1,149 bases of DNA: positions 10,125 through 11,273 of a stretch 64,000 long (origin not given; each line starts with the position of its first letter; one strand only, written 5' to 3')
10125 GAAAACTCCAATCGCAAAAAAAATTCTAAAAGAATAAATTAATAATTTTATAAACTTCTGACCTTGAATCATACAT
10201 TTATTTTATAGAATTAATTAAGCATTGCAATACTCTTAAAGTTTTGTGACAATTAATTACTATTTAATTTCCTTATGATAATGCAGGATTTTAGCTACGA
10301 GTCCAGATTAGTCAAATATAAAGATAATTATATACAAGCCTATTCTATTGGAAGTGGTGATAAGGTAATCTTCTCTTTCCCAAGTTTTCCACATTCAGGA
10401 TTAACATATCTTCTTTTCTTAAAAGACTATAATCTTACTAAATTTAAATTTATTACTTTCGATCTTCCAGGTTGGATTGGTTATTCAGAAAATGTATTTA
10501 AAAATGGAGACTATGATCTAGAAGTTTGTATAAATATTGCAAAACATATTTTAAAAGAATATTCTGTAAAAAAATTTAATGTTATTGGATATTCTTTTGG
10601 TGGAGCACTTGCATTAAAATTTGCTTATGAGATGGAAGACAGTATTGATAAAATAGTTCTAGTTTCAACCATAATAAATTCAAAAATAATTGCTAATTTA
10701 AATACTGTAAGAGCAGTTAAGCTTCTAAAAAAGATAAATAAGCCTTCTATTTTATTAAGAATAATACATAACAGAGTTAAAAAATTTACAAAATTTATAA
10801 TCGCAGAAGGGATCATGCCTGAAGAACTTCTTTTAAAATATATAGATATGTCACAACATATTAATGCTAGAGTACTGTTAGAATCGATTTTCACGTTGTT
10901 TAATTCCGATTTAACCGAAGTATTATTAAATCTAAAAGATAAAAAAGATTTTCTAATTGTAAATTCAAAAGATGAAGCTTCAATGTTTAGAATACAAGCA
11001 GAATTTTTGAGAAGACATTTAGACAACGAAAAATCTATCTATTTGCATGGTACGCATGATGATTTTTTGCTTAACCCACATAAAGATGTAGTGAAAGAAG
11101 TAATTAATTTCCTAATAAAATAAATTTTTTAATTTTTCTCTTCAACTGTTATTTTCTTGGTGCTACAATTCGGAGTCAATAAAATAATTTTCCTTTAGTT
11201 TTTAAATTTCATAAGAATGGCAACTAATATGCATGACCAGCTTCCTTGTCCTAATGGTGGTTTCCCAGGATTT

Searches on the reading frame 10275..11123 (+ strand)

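Call 21: search_protein_families(library=pfam, proteins=[window:10275-11123:+], max_evalue=0.1)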
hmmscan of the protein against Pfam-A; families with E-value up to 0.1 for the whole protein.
window:10275-11123:+ (282 aa): 9 families
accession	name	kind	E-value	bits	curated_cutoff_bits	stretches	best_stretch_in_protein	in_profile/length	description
PF00561.26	Abhydrolase_1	-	5.3e-11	43.1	25.8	1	53-143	24-112/245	alpha/beta hydrolase fold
PF12146.15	Hydrolase_4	-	1.1e-05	25.3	27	1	85-153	62-132/239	Serine aminopeptidase, S33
PF06028.17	DUF915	-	0.00012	21.9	22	1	87-123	91-127/255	Alpha/beta hydrolase of unknown function (DUF915)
PF12697.13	Abhydrolase_6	-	0.00014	23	26.3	1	53-156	27-113/217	Alpha/beta hydrolase family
PF12695.13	Abhydrolase_5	-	0.00093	19.5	27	1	86-132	43-89/164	Alpha/beta hydrolase family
PF00975.26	Thioesterase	-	0.0011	19.7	26.4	1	84-123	51-90/226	Thioesterase domain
PF01738.24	DLH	-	0.0021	18.1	21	1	77-125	76-122/217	Dienelactone hydrolase family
PF03096.20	Ndr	-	0.008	15.4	23.3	1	56-158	55-159/283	Ndr family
PF01764.32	Lipase_3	-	0.059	13.7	22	1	91-121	55-85/140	Lipase (class 3)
